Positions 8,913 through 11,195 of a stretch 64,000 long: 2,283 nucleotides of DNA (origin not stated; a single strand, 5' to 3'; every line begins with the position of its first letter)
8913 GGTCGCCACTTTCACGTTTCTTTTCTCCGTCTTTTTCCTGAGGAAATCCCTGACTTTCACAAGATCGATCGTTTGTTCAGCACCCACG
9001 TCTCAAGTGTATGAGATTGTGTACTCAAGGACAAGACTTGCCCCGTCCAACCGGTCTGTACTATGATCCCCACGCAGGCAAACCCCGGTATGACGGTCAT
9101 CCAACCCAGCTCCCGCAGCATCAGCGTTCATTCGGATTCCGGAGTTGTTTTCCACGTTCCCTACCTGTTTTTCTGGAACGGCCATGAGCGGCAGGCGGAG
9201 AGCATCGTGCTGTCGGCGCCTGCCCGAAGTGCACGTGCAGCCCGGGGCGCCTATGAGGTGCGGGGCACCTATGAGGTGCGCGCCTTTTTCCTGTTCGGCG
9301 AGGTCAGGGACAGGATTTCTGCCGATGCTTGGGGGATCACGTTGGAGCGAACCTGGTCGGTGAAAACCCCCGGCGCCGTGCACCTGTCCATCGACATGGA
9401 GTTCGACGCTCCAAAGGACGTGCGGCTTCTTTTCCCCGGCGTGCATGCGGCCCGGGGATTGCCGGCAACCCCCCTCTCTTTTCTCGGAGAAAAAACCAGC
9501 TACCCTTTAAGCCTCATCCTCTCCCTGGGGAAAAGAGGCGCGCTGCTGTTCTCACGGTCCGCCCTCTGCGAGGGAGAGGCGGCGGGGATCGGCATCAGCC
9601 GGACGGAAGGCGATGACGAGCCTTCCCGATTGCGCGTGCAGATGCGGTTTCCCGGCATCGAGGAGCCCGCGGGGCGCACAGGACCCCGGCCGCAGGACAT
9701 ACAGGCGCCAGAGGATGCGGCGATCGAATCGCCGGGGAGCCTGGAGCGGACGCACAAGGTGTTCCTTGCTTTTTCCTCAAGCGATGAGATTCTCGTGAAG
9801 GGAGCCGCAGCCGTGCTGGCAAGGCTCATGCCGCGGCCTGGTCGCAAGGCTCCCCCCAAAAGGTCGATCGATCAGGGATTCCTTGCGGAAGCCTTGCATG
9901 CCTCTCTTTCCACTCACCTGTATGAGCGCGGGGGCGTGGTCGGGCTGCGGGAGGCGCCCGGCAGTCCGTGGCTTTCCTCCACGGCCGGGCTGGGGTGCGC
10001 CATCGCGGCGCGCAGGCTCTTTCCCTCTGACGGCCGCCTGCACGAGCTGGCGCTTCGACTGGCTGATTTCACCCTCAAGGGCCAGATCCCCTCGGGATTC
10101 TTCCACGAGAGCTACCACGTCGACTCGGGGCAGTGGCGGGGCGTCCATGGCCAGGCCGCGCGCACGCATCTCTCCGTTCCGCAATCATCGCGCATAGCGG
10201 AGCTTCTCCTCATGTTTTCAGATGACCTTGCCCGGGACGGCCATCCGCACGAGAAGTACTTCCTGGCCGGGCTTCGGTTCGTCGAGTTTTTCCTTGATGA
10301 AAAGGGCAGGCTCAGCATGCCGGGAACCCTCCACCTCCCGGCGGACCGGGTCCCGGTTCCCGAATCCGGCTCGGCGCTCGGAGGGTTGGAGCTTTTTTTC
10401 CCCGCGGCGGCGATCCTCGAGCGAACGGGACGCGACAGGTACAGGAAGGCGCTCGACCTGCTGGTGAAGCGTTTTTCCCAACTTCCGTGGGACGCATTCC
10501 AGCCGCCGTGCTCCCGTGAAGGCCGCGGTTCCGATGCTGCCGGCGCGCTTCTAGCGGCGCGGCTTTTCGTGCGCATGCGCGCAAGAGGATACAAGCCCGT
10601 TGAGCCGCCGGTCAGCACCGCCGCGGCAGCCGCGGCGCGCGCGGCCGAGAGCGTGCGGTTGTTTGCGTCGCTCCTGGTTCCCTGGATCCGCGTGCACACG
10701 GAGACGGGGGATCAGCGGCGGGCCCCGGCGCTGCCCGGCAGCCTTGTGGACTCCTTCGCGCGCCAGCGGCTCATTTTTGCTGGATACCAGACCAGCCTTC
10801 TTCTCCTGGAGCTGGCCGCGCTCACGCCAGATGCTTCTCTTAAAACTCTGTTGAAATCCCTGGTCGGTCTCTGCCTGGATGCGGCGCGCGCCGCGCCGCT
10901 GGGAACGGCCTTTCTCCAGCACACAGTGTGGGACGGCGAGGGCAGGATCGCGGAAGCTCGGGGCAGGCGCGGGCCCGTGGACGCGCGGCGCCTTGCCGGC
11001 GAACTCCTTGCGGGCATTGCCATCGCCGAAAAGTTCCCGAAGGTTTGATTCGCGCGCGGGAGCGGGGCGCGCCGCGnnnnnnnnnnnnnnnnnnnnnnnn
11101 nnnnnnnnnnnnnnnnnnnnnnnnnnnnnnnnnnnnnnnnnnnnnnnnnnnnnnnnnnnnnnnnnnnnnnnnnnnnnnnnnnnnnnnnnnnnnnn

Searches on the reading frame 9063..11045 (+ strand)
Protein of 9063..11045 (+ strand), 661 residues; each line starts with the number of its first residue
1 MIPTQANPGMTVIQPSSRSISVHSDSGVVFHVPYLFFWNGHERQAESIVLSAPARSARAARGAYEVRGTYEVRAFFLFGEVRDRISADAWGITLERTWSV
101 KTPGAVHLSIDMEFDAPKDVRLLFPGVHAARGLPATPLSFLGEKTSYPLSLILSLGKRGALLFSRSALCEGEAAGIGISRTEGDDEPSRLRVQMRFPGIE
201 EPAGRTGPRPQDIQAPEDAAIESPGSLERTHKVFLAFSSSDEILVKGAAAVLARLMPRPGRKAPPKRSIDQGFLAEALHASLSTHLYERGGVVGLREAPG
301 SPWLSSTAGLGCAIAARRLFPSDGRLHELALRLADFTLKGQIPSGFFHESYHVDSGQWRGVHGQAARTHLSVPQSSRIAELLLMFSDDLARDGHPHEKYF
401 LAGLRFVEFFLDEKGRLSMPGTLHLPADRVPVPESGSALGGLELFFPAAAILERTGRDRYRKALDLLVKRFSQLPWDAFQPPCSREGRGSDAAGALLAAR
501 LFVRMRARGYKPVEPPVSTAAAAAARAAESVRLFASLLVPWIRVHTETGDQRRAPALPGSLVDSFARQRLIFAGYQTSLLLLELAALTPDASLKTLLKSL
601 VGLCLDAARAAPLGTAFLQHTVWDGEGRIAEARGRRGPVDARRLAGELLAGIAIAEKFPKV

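Call 38: find_encoding_contigs(protein=window:9063-11045:+, flank=10000, max_places=1)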
Protein window:9063-11045:+ (661 aa): 3 contigs read that carry it; 1 place shown.
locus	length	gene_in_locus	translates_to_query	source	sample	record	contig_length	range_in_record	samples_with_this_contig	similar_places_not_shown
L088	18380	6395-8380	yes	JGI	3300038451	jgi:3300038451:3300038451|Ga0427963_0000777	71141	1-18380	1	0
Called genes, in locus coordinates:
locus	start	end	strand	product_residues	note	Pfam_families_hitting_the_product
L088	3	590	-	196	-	?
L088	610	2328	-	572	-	-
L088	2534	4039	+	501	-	PF02610:AraA_N, PF24856:AraA_central, PF11762:Arabinose_Iso_C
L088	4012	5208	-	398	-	PF03796:DnaB_C (weak), PF06745:ATPase, PF13191:AAA_16 (faint), PF13481:AAA_25, PF23442:DUF7125, PF13541:ChlI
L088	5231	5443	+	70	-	-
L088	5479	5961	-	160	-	PF20797:HepT-like_2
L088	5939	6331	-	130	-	PF18765:Polbeta (weak)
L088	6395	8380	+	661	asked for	-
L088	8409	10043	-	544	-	PF00795:CN_hydrolase, PF02540:NAD_synthase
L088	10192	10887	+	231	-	-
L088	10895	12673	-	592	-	PF00111:Fer2, PF17650:RACo_linker, PF17651:Raco_middle, PF14574:RACo_C_ter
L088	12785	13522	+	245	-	-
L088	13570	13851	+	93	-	-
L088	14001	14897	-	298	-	PF00528:BPD_transp_1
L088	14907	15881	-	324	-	PF00528:BPD_transp_1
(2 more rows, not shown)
